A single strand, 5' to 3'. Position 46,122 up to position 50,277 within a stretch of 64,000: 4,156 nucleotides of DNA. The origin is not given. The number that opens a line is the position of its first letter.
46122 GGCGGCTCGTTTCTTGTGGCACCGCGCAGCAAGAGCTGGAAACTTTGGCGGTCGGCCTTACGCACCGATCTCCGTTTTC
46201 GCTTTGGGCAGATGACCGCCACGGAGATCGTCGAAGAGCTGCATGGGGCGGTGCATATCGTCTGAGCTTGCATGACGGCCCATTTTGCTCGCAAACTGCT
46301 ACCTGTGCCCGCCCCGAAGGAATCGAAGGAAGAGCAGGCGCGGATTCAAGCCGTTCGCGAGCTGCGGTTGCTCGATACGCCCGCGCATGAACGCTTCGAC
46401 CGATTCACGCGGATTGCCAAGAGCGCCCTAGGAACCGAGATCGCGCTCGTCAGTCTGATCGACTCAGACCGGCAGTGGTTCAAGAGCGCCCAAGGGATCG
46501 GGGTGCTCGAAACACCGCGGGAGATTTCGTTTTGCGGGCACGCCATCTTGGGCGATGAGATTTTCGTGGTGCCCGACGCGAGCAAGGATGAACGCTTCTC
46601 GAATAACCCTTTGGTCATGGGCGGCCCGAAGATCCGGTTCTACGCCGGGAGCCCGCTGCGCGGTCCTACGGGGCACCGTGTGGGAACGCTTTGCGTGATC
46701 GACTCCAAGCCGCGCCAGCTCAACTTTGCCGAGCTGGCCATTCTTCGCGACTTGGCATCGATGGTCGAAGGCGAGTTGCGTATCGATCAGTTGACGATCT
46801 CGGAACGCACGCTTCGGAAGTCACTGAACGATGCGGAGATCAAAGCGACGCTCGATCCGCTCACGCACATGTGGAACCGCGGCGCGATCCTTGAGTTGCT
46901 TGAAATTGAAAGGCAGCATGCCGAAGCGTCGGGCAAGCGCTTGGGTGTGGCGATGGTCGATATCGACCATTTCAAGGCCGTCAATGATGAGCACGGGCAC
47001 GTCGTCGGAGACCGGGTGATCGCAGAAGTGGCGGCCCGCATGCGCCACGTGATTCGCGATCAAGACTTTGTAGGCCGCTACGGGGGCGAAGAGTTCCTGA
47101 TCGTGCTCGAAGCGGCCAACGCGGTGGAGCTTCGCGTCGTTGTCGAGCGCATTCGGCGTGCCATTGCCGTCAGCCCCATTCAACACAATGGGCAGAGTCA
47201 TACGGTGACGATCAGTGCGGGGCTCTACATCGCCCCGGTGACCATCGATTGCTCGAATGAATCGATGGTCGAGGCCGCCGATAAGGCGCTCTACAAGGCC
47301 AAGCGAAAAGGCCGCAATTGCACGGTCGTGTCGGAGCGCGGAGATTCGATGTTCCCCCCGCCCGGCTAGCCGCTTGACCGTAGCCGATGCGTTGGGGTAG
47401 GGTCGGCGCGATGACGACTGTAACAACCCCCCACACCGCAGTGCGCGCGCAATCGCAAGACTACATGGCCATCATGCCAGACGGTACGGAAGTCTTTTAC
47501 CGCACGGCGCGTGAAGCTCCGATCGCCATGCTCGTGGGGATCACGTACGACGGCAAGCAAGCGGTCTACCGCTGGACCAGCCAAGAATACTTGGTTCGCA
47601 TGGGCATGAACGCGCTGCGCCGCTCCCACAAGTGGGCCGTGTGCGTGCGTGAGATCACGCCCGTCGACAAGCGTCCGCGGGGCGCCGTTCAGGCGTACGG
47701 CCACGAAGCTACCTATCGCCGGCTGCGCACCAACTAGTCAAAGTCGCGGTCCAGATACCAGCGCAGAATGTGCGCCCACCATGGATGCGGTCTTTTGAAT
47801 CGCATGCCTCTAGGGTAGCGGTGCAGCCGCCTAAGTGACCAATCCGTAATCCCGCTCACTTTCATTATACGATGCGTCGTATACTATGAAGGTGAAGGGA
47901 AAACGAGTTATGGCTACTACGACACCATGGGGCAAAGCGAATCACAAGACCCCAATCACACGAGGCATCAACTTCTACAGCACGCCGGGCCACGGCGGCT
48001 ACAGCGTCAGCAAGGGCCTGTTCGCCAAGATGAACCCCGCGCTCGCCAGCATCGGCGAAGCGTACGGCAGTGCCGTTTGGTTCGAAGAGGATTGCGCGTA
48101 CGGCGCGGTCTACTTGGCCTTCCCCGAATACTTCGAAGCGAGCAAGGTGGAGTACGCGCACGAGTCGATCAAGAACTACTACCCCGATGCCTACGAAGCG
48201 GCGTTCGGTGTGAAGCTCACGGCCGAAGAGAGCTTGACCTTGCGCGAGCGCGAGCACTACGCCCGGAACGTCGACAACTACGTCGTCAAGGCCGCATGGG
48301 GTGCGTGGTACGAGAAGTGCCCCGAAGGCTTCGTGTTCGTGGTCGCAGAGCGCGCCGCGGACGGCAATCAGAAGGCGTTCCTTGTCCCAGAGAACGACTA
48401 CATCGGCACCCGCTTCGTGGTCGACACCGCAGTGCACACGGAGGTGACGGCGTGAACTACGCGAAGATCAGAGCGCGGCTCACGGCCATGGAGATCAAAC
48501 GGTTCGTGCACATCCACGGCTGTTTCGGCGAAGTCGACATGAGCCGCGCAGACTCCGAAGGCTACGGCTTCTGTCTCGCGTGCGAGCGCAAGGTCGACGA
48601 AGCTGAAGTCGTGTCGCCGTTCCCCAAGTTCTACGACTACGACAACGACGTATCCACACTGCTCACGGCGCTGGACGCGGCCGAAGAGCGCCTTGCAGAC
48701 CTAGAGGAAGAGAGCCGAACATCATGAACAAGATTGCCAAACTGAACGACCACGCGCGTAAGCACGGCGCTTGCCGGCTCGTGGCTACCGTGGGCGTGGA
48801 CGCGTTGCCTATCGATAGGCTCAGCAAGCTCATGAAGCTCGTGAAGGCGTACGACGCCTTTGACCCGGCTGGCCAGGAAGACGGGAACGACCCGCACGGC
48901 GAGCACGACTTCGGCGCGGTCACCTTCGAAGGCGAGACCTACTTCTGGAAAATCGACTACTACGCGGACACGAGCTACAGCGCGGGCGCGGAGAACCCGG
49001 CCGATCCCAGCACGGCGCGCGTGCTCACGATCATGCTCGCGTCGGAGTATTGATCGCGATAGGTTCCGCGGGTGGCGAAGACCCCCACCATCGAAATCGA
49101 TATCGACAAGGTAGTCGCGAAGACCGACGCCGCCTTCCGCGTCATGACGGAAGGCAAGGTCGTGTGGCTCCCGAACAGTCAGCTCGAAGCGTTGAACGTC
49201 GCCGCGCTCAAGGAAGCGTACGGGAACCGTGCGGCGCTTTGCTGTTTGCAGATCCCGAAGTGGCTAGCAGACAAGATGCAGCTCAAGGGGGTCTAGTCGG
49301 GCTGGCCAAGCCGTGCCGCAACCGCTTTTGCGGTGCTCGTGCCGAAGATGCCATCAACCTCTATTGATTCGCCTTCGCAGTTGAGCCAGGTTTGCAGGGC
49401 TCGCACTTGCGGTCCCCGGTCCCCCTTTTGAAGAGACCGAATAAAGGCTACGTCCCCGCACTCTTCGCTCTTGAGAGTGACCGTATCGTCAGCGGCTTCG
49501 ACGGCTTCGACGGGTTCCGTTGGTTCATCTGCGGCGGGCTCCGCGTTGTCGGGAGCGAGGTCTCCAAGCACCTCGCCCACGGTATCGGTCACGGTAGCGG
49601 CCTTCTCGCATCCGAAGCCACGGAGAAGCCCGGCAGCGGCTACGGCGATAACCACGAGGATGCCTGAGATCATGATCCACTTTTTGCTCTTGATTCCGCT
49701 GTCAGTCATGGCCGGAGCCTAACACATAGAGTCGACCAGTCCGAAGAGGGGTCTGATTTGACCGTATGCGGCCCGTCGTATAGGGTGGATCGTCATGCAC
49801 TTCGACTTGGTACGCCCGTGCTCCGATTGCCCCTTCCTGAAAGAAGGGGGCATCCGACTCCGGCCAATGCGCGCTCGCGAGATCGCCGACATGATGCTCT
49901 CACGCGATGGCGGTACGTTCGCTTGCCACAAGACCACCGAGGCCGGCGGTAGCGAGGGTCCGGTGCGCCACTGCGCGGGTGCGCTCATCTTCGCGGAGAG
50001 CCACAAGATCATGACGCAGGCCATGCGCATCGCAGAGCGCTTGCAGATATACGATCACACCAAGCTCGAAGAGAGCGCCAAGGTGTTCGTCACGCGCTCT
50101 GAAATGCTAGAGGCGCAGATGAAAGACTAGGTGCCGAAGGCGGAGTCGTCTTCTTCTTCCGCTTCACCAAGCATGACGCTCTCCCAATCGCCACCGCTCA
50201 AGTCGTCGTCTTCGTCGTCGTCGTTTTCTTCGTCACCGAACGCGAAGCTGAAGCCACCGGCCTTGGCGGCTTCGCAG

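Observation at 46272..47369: Phage-encoded, apparently active GAF-GGDEF diguanylate cyclase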

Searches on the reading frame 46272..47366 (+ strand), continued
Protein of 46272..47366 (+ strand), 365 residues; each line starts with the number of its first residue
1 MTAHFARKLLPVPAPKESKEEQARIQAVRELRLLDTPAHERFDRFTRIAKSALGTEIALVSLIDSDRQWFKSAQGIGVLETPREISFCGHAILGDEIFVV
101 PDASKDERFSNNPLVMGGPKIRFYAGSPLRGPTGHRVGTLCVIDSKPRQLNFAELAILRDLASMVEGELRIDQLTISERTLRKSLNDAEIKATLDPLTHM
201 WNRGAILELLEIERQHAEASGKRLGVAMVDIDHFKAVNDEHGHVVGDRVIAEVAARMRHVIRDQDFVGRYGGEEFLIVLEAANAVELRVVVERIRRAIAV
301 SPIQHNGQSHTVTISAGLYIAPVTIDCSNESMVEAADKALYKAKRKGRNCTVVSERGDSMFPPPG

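Call 44: find_related_loci(query=A1, collection=genome_contigs, flank=3000)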
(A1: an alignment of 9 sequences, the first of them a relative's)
Query A1 (365 aa) in genome_contigs; peptide patterns used: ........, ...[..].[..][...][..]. (x = any residue, [..] = any of these).
600 stretches matched a pattern (row limit reached: there are more); 599 encode a relative of the query (tblastn E <= 1e-3); the best 80 are kept; 80 distinct loci.
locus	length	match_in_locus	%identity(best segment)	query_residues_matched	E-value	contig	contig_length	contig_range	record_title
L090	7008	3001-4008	48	14-349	3e-97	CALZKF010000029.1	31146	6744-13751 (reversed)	MAG: uncultured Acidobacteria bacterium isolate FO_M_Acidobacteriota_03.1 genome assembly, contig: scaffold_1785, whole 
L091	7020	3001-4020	46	8-349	1e-90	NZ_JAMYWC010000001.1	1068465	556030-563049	Ralstonia chuxiongensis strain 21YRMH01-3 Scaffold1, whole genome shotgun sequence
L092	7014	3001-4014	42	12-354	2e-80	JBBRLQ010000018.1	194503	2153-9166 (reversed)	MAG: Polyangiales bacterium isolate La1_maxbin2.053 LA1C_X2.053_k141_2737036L_194503_cov_17.0298, whole genome shotgun s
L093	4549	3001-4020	36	6-346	8e-66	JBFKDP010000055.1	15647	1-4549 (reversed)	MAG: Litorivivens sp. isolate Mix_sand20.2022.06.G.6 k141_205709_length_15647_cov_12.0000, whole genome shotgun sequence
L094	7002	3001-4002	39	12-352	2e-71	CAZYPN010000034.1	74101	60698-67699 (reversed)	MAG TPA_asm: uncultured Burkholderiales bacterium isolate SRP329715_co1_2 genome assembly, contig: NODE_385_length_74101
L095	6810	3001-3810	42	84-352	2e-57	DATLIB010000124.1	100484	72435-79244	MAG TPA_asm: Noviherbaspirillum sp. isolate SMAG_U13656 k141_1533600, whole genome shotgun sequence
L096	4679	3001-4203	51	12-360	1e-54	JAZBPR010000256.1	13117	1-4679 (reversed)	MAG: Wenzhouxiangella sp. isolate bin.2 k117_7654886, whole genome shotgun sequence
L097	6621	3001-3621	48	12-218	1e-52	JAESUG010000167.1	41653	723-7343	MAG: Robiginitomaculum sp. isolate NORP334 CoAssembly_3479389, whole genome shotgun sequence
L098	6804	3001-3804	39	86-352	3e-52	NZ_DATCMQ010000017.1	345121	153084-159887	MAG: Noviherbaspirillum sp. isolate SMAG_U7153 k141_11797, whole genome shotgun sequence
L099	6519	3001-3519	53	14-186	6e-52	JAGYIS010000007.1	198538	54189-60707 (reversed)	MAG: Marinobacter sp. isolate M30B21 contig_66, whole genome shotgun sequence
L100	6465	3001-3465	53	15-170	7e-49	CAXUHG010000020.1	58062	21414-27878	MAG TPA_asm: uncultured Ktedonobacteraceae bacterium isolate public_SRR14722086_metawrap_bin.6 genome assembly, contig: 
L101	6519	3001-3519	50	12-184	3e-47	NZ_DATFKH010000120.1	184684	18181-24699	MAG: Marinobacter sp. isolate SMAG_U9165 k141_134124, whole genome shotgun sequence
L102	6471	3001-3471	52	14-171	2e-42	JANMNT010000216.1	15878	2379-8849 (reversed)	MAG: Burkholderiales bacterium isolate OTE_58_metabat_300 OTE_58_k141_131774, whole genome shotgun sequence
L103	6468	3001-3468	46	11-166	4e-42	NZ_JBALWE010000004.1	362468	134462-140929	MAG: Halopseudomonas sp. isolate 6NakV-09 NODE_4_length_362468_cov_9.441791, whole genome shotgun sequence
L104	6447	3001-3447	50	12-159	6e-41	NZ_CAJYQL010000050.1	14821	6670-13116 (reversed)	MAG: uncultured Xylophilus sp. isolate SP210_2_metabat2_genome_mining.41, whole genome shotgun sequence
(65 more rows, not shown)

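Call 73: search_protein_families(library=pfam, proteins=[L006:6947-8008:+, L010:7296-8213:+, L011:10001-10957:+], max_evalue=0.001)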
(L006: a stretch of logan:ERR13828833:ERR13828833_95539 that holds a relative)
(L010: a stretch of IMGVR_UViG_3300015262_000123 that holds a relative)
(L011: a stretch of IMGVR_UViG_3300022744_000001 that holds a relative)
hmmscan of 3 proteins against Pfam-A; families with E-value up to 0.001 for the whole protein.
L006:6947-8008:+ (354 aa): 3 families
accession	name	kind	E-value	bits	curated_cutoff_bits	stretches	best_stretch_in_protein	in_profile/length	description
PF00990.26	GGDEF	-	8.3e-46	156.1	23.8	1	184-339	3-160/161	Diguanylate cyclase, GGDEF domain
PF01590.32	GAF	-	3.3e-19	70.2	22.4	1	30-159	5-133/133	GAF domain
PF13185.12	GAF_2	-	1.5e-11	45.1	28.6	1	31-155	8-131/136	GAF domain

L010:7296-8213:+ (306 aa): 3 families
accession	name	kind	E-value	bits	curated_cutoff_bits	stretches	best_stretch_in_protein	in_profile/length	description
PF00990.26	GGDEF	-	1.7e-36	125.9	23.8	1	152-305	1-157/161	Diguanylate cyclase, GGDEF domain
PF01590.32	GAF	-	2.1e-17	64.3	22.4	1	16-146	3-133/133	GAF domain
PF13185.12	GAF_2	-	8.1e-10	39.5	28.6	1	13-143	2-132/136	GAF domain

L011:10001-10957:+ (319 aa): 3 families
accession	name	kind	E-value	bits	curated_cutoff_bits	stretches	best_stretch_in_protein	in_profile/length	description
PF00990.26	GGDEF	-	5.1e-39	134.1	23.8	1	169-319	3-160/161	Diguanylate cyclase, GGDEF domain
PF01590.32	GAF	-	1.7e-13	51.7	22.4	1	19-144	3-132/133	GAF domain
PF13185.12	GAF_2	-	1.3e-05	25.8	28.6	1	19-141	5-131/136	GAF domain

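Call 75: search_protein_families(library=phrogs, proteins=[L006:10611-11810:-, L006:13252-13827:-, L006:9164-9721:-, L006:14771-15286:-, L006:15286-15984:-, L006:2796-3482:-, L006:4990-5424:-, L006:8008-8466:-, L006:11912-12364:-, L006:12567-13049:-], max_evalue=0.001)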
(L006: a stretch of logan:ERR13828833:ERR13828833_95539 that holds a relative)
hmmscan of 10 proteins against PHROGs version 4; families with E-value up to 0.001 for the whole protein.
L006:10611-11810:- (399 aa): 0 families

L006:13252-13827:- (191 aa): 3 families
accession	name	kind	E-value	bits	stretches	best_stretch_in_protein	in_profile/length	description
phrog_255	-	DNA, RNA and nucleotide metabolism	8.3e-12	45.8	1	3-186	177-362/436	exonuclease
phrog_192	-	DNA, RNA and nucleotide metabolism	1.1e-09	39.2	1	2-186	102-274/397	DNA polymerase exonuclease subunit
phrog_14078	-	unknown function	0.00033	21.2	1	8-173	83-244/264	-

L006:9164-9721:- (185 aa): 1 family
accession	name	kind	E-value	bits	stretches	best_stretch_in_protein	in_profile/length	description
phrog_547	-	other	3.3e-43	148.6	1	3-178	32-201/245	phosphoesterase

L006:14771-15286:- (171 aa): 1 family
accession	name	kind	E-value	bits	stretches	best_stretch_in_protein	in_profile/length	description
phrog_3230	-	unknown function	2e-49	168.6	1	2-163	9-166/167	-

L006:15286-15984:- (232 aa): 2 families
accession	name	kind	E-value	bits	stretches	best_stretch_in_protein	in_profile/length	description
phrog_24212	-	unknown function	4.3e-19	69.8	1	117-216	90-192/204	-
phrog_355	-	DNA, RNA and nucleotide metabolism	5.8e-15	56.4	1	116-217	68-166/249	nucleoside 2-deoxyribosyltransferase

L006:2796-3482:- (228 aa): 1 family
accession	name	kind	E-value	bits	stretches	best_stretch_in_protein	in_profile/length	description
phrog_9683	-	other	2.2e-05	25.1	1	112-173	128-189/233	protease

L006:4990-5424:- (144 aa): 3 families
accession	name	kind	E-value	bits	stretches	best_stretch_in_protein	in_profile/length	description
phrog_2071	-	other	2.2e-25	91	1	2-126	16-140/282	ATPase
phrog_505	-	other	1.1e-09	39.2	1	3-129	3-142/295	polynucleotide kinase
phrog_6931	-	unknown function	1.6e-07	31.9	1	3-126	186-324/343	-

L006:8008-8466:- (152 aa): 1 family
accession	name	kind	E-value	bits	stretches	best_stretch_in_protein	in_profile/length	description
phrog_17260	-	unknown function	3.6e-39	135.2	1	1-151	2-151/158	-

L006:11912-12364:- (150 aa): 0 families

L006:12567-13049:- (160 aa): 1 family
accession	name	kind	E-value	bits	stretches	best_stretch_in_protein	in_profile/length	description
phrog_1672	-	unknown function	2e-08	35.1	1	46-123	71-153/168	-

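Call 81: predict_structure(alignment_id=A2)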
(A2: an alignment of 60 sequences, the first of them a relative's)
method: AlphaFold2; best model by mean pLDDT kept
length: 365 residues; sequences in the alignment: 60
mean_pLDDT: 93.8   pTM: 0.74
mean pLDDT of the five models: 93.8, 92.9, 92.4, 91.6, 91.3
residues with pLDDT >= 90: 319; 70-90: 30; 50-70: 13; < 50: 3
segments of 3 or more residues with pLDDT < 50: none
pLDDT, mean of each block of 10 residues (from residue 1): 60 94 98 96 98 98 98 97 97 98 98 95 98 98 98 98 98 94 88 87 94 94 96 97 97 97 95 96 90 98 97 98 92 97 98 75 53
secondary structure, 60 per line:
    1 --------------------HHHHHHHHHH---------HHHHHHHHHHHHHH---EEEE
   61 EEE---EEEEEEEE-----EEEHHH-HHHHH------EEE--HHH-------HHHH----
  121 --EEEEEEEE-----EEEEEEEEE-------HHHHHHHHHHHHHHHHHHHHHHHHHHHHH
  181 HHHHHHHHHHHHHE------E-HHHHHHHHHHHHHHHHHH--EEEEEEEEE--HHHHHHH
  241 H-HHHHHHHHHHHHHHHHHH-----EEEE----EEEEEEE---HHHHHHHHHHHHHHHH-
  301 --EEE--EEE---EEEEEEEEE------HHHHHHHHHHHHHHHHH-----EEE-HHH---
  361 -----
elements in order: H21-30 H40-53 E57-63 E67-74 E80-82 H87-91 E98-100 H113-116 E123-130 E136-144 H152-193 H203-220 E223-231 H234-241 H243-260 E266-269 E274-280 H284-299 E303-305 E308-310 E314-322 H329-345 E351-353

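Call 85: fold_search(model_id=the predicted structure, library=pdb)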
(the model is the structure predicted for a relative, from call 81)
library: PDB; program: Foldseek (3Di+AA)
matches with E <= 10: 500; with E <= 0.001: 500
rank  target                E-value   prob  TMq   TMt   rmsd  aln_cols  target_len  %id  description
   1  4zmu_A                3.9e-44  1.00  0.44  0.47  22.1       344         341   44  Dcsbis, a diguanylate cyclase from Pseudomonas aeruginosa (released 2016-05-04)
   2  4zmu_B                4.2e-42  1.00  0.44  0.48  22.0       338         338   44  Dcsbis, a diguanylate cyclase from Pseudomonas aeruginosa (released 2016-05-04)
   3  6et7_B                6.1e-23  1.00  0.43  0.25  23.7       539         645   16  Activated heterodimer of the bacteriophytochrome regulated diguanylyl cyclase variant - S505V A526V - from Idiomarina  (released 2018-06-13)
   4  5llw_A                6.9e-22  1.00  0.42  0.23  25.1       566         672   17  Bacteriophytochrome activated diguanylyl cyclase from Idiomarina species A28L (released 2017-03-15)
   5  5llx_A                1.6e-21  1.00  0.43  0.24  25.7       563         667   16  Bacteriophytochrome activated diguanylyl cyclase from Idiomarina species A28L with GTP bound (released 2017-03-15)
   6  5llw_B                2.6e-21  1.00  0.44  0.25  23.6       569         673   16  Bacteriophytochrome activated diguanylyl cyclase from Idiomarina species A28L (released 2017-03-15)
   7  5llx_B                2.7e-21  1.00  0.43  0.25  23.4       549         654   17  Bacteriophytochrome activated diguanylyl cyclase from Idiomarina species A28L with GTP bound (released 2017-03-15)
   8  6et7_A                4.2e-21  1.00  0.45  0.27  10.8       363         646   23  Activated heterodimer of the bacteriophytochrome regulated diguanylyl cyclase variant - S505V A526V - from Idiomarina  (released 2018-06-13)
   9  4zmm_A                4.0e-19  1.00  0.43  0.93   1.6       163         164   43  GGDEF domain of Dcsbis complexed with c-di-GMP (released 2016-05-04)
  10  3ign                  4.3e-19  1.00  0.43  0.93   1.5       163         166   42  Crystal Structure of the GGDEF domain from Marinobacter aquaeolei diguanylate cyclase complexed with c-di-GMP - Northeas (released 2009-08-11)
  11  7e6g_A                5.8e-19  1.00  0.50  0.67   3.2       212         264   31  Crystal structure of diguanylate cyclase SiaD in complex with its activator SiaC from Pseudomonas aeruginosa (released 2021-09-22)
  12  6ttr_A                7.5e-19  1.00  0.47  0.87   2.3       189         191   33  Crystal Structure of the coiled coil and GGDEF domain of DgcB from Caulobacter crescentus in complex with c-di-GMP (released 2021-01-13)
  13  3i5a                  1.3e-18  1.00  0.48  0.55   4.2       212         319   30  Crystal structure of full-length WpsR from Pseudomonas syringae (released 2009-08-18)
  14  3i5c_B                1.5e-18  1.00  0.42  0.76   8.2       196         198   31  Crystal structure of a fusion protein containing the leucine zipper of GCN4 and the GGDEF domain of WspR from Pseudomo (released 2009-08-18)
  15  4wxo_A                1.6e-18  1.00  0.41  0.79   4.9       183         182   35  SadC (300-487) from Pseudomonas aeruginosa PAO1 (released 2015-11-18)
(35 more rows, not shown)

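Call 88: get_annotated_region(hit=H19, flank=4000)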
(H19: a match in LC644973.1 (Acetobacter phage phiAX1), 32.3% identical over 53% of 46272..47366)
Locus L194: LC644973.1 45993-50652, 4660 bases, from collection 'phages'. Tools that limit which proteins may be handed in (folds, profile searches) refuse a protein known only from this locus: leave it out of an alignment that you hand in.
description: Acetobacter phage phiAX1 DNA, complete genome.
organism: Acetobacter phage phiAX1 (NCBI taxid 2860314)
taxonomy: Viruses; Duplodnaviria; Heunggongvirae; Uroviricota; Caudoviricetes
host: Acetobacter sp. ATCC 21760; source: -; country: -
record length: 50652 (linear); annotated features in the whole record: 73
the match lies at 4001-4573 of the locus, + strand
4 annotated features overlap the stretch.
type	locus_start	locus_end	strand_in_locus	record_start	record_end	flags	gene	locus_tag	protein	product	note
CDS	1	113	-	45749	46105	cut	-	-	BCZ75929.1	hypothetical protein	PhiAX1_690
CDS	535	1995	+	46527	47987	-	xylB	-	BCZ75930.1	xylulokinase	PhiAX1_700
CDS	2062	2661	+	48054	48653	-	-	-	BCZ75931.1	nucleoside 2-deoxyribosyltransferase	PhiAX1_710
CDS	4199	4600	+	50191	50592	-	-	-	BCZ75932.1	GGDEF-containing protein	PhiAX1_720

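Call 89: get_annotated_region(hit=H17, flank=3000)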
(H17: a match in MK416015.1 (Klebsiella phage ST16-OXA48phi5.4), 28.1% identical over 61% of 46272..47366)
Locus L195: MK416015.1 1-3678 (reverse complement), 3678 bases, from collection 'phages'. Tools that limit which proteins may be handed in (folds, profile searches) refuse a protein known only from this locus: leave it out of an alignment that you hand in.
description: Klebsiella phage ST16-OXA48phi5.4, complete genome.
organism: Klebsiella phage ST16-OXA48phi5.4 (NCBI taxid 2510483)
taxonomy: Viruses; Duplodnaviria; Heunggongvirae; Uroviricota; Caudoviricetes; Peduoviridae; Reipivirus; Reipivirus ST16OXA48phi54
host: Klebsiella pneumoniae ST16-OXA48; source: -; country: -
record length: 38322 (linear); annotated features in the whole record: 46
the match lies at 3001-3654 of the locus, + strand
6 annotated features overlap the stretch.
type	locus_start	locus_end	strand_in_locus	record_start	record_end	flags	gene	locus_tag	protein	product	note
CDS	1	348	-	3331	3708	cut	-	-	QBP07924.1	hypothetical protein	-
CDS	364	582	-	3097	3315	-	-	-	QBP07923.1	hypothetical protein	hypothetical protein, DUF4761 domain-containing protein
CDS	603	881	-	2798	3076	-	-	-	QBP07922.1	regulatory protein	Regulatory phage protein cox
CDS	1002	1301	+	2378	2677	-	-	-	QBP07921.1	XRE family transcriptional regulator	-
CDS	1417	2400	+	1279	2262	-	-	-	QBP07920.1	integrase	-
CDS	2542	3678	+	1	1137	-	-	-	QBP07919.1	diguanylate cyclase domain protein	-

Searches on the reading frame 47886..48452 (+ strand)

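Call 10: search_protein_families(library=phrogs, proteins=[window:47886-48452:+], max_evalue=0.001)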
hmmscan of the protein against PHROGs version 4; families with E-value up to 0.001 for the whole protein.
window:47886-48452:+ (189 aa): 1 family
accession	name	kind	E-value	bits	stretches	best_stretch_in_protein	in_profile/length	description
phrog_11293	-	unknown function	1.5e-05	26.4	1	114-173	76-133/158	-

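Call 51: search_protein_families(library=pfam, proteins=[window:47886-48452:+], max_evalue=0.1)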
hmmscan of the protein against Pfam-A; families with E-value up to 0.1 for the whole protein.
window:47886-48452:+ (189 aa): 1 family
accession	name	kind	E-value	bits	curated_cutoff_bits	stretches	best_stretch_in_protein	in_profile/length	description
PF22653.1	DUF7007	-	2.4e-30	105.9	27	1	10-127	3-114/116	Domain of unknown function (DUF7007)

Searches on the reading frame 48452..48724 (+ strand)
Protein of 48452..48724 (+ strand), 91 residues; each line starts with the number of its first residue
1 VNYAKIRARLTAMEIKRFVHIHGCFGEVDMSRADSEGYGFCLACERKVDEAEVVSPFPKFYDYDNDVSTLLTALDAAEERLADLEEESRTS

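Call 51: search_protein_families(library=pfam, proteins=[window:48452-48724:+], max_evalue=0.1)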
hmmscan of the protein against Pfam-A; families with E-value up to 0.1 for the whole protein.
window:48452-48724:+ (91 aa): 1 family
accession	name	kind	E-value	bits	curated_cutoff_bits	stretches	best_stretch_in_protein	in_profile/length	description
PF23991.1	DUF7310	-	0.018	15.9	40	1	43-85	7-50/83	Coiled-coil region of unknown function (DUF7310)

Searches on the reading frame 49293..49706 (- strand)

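Call 51: search_protein_families(library=pfam, proteins=[window:49293-49706:-], max_evalue=0.1)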
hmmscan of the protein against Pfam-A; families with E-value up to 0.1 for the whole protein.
window:49293-49706:- (137 aa): 3 families
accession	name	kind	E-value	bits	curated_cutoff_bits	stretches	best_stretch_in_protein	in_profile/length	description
PF01471.23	PG_binding_1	-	1.3e-06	29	23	1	97-131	1-36/57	Putative peptidoglycan binding domain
PF09374.15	PG_binding_3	-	7.9e-05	23.2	24.6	1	101-133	3-35/76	Predicted Peptidoglycan domain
PF09716.15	ETRAMP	-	0.066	13.7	29.1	1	6-34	49-76/81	Malarial early transcribed membrane protein (ETRAMP)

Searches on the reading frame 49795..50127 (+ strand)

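Call 10: search_protein_families(library=phrogs, proteins=[window:49795-50127:+], max_evalue=0.001)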
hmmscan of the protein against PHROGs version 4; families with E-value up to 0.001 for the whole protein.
window:49795-50127:+ (111 aa): 1 family
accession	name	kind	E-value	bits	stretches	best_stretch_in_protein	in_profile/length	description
phrog_5443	-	unknown function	1.1e-22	81.8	1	1-107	106-216/287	-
